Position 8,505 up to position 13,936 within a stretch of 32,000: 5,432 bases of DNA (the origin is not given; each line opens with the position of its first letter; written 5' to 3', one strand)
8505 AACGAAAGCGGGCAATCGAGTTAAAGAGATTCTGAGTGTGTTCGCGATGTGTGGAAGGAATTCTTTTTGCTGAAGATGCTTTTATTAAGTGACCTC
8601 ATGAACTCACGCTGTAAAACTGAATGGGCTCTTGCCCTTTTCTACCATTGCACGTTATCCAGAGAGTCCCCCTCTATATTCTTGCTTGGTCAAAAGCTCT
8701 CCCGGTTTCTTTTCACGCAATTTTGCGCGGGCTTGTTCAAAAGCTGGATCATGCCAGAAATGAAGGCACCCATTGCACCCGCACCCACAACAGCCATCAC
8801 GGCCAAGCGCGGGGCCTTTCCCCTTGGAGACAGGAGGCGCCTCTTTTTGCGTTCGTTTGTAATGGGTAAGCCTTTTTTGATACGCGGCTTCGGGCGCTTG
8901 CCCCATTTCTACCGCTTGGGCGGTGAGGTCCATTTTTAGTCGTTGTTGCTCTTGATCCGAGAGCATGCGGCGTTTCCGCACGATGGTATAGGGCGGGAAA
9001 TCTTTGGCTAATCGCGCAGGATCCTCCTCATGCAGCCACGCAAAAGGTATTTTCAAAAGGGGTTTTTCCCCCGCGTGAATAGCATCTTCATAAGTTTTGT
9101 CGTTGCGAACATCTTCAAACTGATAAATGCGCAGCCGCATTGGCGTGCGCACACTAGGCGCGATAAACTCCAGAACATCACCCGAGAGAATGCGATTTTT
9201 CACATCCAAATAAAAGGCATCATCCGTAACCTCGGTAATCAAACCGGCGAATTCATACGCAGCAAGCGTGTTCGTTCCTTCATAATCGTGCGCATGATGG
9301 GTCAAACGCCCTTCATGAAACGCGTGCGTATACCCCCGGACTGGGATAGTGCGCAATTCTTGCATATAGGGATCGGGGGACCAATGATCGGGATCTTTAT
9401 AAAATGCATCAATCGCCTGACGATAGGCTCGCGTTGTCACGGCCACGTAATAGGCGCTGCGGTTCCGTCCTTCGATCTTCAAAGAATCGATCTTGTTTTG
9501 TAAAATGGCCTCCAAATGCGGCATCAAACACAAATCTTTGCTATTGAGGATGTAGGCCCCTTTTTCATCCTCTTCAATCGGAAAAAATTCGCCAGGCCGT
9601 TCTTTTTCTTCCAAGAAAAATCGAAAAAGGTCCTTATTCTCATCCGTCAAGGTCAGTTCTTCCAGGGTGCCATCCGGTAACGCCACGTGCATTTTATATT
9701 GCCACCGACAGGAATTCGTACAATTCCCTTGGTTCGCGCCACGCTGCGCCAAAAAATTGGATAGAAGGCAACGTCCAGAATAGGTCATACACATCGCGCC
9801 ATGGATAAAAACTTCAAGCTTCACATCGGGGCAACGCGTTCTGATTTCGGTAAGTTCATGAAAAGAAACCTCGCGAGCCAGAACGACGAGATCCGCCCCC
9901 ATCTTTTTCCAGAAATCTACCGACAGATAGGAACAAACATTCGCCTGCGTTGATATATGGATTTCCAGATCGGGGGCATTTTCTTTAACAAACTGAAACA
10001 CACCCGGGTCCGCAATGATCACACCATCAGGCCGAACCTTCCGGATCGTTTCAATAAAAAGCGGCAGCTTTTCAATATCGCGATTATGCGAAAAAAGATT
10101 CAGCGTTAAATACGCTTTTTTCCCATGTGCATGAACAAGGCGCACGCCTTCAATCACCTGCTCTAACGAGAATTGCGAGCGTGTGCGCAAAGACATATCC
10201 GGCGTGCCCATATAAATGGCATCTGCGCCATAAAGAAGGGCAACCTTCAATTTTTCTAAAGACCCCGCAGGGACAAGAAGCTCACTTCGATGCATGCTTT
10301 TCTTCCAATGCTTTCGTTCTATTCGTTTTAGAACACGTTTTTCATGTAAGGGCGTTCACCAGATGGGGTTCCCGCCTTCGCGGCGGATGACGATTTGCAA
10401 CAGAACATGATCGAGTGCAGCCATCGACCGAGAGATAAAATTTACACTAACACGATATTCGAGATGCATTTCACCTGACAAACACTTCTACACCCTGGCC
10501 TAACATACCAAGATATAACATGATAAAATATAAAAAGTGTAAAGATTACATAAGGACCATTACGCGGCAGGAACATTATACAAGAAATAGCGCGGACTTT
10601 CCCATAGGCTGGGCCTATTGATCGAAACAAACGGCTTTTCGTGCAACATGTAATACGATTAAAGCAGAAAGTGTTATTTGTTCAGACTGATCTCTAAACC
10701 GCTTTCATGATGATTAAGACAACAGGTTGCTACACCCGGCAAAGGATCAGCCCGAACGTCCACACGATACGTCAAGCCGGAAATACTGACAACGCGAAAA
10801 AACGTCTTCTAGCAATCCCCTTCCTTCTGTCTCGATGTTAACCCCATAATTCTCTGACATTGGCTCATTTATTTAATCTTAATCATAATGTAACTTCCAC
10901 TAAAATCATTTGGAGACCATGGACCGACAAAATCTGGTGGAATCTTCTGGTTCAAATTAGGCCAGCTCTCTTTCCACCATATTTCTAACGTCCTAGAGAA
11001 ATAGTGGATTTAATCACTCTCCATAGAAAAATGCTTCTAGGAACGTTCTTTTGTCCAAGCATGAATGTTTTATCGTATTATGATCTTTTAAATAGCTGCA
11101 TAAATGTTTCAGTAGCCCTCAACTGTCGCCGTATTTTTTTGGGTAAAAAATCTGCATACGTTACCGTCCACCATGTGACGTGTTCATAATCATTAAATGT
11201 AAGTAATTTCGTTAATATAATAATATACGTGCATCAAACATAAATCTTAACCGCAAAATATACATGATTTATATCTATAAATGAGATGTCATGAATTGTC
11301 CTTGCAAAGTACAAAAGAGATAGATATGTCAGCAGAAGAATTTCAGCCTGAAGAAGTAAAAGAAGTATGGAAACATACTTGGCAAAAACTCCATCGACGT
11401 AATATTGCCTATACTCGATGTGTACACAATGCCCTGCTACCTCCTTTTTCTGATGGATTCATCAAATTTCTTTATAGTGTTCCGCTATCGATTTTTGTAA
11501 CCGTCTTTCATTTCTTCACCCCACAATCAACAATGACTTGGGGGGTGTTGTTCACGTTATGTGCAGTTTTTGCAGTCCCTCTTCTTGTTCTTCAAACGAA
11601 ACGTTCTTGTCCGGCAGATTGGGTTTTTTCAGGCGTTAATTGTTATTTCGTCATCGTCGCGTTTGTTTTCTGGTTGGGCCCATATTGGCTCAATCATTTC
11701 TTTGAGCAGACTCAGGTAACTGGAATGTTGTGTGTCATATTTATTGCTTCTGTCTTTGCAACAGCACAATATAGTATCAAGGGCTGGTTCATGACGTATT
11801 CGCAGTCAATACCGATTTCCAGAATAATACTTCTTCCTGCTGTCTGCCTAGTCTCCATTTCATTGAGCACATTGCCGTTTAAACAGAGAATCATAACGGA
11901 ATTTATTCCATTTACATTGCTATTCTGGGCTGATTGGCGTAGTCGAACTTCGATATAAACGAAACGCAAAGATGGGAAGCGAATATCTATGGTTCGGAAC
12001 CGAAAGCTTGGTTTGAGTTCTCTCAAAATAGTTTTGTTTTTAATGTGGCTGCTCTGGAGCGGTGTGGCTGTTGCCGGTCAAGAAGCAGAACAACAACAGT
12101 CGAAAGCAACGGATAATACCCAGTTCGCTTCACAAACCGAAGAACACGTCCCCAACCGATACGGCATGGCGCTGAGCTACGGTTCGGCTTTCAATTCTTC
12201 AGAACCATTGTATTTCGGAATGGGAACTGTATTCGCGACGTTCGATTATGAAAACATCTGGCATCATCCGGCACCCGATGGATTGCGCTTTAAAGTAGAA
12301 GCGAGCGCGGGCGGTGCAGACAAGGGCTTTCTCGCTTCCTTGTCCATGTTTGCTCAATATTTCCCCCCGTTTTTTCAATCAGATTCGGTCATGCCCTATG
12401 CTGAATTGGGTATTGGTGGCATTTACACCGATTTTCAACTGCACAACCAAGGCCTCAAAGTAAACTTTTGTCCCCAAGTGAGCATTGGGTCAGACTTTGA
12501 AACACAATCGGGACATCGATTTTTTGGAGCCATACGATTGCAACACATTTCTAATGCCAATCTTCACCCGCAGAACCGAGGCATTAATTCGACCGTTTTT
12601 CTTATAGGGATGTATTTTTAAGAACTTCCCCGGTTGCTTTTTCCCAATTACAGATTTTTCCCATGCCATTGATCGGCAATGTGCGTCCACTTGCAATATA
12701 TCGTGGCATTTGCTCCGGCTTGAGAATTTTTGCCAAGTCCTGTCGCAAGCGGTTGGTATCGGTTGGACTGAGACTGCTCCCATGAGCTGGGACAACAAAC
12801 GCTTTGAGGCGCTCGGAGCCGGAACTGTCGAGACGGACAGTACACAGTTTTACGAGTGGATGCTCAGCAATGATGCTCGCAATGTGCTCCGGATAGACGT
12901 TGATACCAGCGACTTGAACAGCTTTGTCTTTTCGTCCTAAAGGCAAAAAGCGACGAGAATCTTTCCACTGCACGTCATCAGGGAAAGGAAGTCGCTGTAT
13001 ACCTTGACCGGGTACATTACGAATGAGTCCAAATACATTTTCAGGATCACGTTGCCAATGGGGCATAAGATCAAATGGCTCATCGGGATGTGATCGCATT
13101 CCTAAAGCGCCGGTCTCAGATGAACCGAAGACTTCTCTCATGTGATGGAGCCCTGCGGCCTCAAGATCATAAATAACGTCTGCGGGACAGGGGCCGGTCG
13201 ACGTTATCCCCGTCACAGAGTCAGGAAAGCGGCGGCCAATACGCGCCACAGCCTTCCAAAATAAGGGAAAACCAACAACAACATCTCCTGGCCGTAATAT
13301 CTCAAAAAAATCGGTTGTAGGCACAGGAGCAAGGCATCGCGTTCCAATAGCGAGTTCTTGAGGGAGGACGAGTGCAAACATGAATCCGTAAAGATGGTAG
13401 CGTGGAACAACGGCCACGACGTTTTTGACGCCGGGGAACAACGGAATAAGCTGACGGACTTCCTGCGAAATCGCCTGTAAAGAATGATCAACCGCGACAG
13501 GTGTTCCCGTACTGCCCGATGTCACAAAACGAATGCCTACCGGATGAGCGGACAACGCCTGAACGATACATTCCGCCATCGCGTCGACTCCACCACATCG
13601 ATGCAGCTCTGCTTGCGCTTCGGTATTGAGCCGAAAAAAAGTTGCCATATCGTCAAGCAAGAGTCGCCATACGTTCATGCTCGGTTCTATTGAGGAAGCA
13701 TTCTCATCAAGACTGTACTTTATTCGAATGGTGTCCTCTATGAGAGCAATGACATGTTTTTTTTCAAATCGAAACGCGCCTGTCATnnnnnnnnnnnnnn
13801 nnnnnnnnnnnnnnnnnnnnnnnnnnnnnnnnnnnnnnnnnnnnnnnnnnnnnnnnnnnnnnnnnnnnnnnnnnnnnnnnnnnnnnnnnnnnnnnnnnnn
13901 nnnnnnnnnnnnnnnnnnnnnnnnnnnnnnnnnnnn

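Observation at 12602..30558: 18-kb, 19-gene aryl-polyene-like type II PKS/FAS plus outer-membrane export operon with no aryl-starter genes and two embedded non-canonical enzymes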

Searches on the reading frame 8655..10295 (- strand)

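Call 36: search_protein_families(library=pfam, proteins=[window:8655-10295:-], max_evalue=0.001)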
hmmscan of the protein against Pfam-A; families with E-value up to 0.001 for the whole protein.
window:8655-10295:- (546 aa): 2 families
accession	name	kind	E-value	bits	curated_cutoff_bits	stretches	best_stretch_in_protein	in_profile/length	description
PF01136.24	Peptidase_U32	-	1.4e-83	280.2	22.4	1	75-329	2-229/233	Peptidase family U32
PF16325.11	Peptidase_U32_C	-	1.8e-06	28.4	28.2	1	347-417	3-73/83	Peptidase family U32 C-terminal domain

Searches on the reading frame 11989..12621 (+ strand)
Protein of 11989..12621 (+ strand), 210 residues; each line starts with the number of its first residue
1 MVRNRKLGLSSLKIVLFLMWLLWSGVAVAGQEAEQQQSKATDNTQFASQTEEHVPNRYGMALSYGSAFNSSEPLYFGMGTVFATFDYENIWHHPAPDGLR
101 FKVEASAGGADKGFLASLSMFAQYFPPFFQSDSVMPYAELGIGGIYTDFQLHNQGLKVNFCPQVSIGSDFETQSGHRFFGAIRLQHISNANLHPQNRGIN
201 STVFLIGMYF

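Call 36: search_protein_families(library=pfam, proteins=[window:11989-12621:+], max_evalue=0.001)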
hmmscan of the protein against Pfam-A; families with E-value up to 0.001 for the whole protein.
window:11989-12621:+ (210 aa): 1 family
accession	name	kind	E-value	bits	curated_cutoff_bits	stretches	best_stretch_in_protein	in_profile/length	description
PF09411.16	PagL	-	8.8e-18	65.2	23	1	79-208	6-135/136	Lipid A 3-O-deacylase (PagL)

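Call 70: search_protein_families(library=ncbifam, proteins=[window:11989-12621:+], max_evalue=0.00001)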
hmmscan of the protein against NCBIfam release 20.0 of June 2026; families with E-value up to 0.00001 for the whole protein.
window:11989-12621:+ (210 aa): 0 families

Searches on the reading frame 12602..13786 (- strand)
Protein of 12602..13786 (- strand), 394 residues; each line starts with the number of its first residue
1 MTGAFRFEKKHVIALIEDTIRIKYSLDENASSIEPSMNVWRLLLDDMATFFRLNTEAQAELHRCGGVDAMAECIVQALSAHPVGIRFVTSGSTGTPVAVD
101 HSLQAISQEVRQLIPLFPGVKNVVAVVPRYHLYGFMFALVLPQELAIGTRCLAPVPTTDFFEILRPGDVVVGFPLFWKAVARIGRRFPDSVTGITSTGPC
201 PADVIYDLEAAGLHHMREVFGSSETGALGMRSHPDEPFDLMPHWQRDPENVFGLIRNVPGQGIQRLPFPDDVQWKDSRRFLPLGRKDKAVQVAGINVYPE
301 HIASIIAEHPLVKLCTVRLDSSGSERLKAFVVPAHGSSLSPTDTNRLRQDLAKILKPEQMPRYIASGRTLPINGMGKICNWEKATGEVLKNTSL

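Call 6: search_protein_families(library=pfam, proteins=[window:12602-13786:-], max_evalue=0.01)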
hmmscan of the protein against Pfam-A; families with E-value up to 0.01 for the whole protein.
window:12602-13786:- (394 aa): 2 families
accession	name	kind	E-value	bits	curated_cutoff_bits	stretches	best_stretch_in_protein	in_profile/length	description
PF00501.34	AMP-binding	-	6.8e-07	28.8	29.9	1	87-237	168-331/384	AMP-binding enzyme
PF13193.12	AMP-binding_C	-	0.00035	21.9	24.5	1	302-377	2-76/76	AMP-binding enzyme C-terminal domain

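Call 16: search_protein_families(library=ncbifam, proteins=[window:12602-13786:-], max_evalue=0.001)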
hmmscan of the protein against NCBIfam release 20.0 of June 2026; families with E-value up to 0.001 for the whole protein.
window:12602-13786:- (394 aa): 38 families (the best 25 are shown)
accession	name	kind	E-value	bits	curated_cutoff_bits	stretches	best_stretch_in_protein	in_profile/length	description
TIGR02372.1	4_coum_CoA_lig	equivalog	7.9e-70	235.5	334.7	1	43-378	57-385/386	4-coumarate--CoA ligase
NF006167.0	PRK08308.1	equivalog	2.3e-13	49.8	513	1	64-388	85-412/414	acyl-CoA synthetase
NF004837.0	PRK06187.1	subfamily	1.6e-11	43.2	476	1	285-378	421-513/531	long-chain-fatty-acid--CoA ligase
NF009921.1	PRK13382.1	exception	2.8e-11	42.9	850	1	277-380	423-525/529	acyl-CoA ligase FadD12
NF005877.1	PRK07824.1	equivalog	6.1e-10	38.7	345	1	283-378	259-353/362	o-succinylbenzoate--CoA ligase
NF004114.0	PRK05605.1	equivalog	8.8e-10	37.5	766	1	288-379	470-561/575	long-chain-fatty-acid--CoA ligase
NF005859.1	PRK07788.1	exception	3.3e-08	32.5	875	1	271-381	442-552/560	long-chain-fatty-acid--CoA ligase FadD2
TIGR02262.1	benz_CoA_lig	subfamily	6.8e-08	31.7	375.25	1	277-381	397-503/508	benzoate-CoA ligase family protein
NF005858.0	PRK07787.1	subfamily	7.7e-08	31.2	575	0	297-379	385-464/471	acyl-CoA synthetase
NF004229.0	PRK05677.1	subfamily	8.5e-08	31.1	879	1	284-386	453-554/563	long-chain-fatty-acid--CoA ligase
NF006181.0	PRK08314.1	subfamily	2.6e-07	29.3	705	1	284-381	450-547/563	long-chain-fatty-acid--CoA ligase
NF005660.0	PRK07445.1-2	equivalog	4.1e-07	29.2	525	1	270-380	276-383/397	O-succinylbenzoic acid--CoA ligase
NF009922.0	PRK13383.1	equivalog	6.9e-07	28.2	987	1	276-382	412-517/528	acyl-CoA synthetase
NF009139.0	PRK12492.1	equivalog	1.3e-06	27.1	1018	1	284-381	461-556/562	long-chain-fatty-acid--CoA ligase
NF004814.0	PRK06164.1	equivalog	1.4e-06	27.2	677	0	277-356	419-500/540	acyl-CoA synthetase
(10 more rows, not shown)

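Call 55: search_solved_structures(query=window:12602-13786:-, max_evalue=0.001)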
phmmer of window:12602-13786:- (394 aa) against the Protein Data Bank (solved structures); distinct sequences matched with E-value up to 0.001: 17.
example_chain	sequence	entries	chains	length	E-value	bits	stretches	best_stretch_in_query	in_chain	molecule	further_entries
8xjz_C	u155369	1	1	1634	7.3e-07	31.8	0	246-378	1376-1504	Peptide synthetase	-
4rlf_A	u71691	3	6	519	4.7e-06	29.1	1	276-382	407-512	Benzoate-coenzyme A ligase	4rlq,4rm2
6m2o_A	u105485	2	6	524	4.7e-06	29.1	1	276-382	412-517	Benzoate-coenzyme A ligase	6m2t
4rm3_A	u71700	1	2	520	4.7e-06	29.1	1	276-382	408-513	Benzoate-coenzyme A ligase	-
4eat_A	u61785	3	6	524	4.8e-06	29.1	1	276-382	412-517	Benzoate-coenzyme A ligase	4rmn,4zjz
6m2u_A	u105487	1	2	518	4.8e-06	29.1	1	276-382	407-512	Benzoate-coenzyme A ligase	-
6sq8_A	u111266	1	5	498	3.1e-05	26.4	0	284-377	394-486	Fatty acid CoA ligase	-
6h1b_A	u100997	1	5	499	8.8e-05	24.9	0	284-376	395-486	Fatty acid CoA ligase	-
3nyq_A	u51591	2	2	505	9.2e-05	24.8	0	284-379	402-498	Malonyl-CoA Ligase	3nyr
3etc_A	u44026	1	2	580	0.00012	24.5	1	224-379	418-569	AMP-binding protein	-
1t5d_X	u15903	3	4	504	0.00012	24.4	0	273-379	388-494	4-chlorobenzoyl CoA ligase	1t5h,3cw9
3cw8_X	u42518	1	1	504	0.00013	24.4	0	273-379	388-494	4-chlorobenzoyl CoA ligase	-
2qvz_X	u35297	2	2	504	0.00014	24.2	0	273-379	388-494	4-Chlorobenzoate CoA Ligase/Synthetase | 4-Chlorobenzoate CoA Ligase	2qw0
2qvx_X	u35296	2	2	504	0.00014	24.2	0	273-379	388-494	4-Chlorobenzoate CoA Ligase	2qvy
2wd9_A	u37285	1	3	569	0.0002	23.8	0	225-379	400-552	ACYL-COENZYME A SYNTHETASE ACSM2A, MITOCHONDRIAL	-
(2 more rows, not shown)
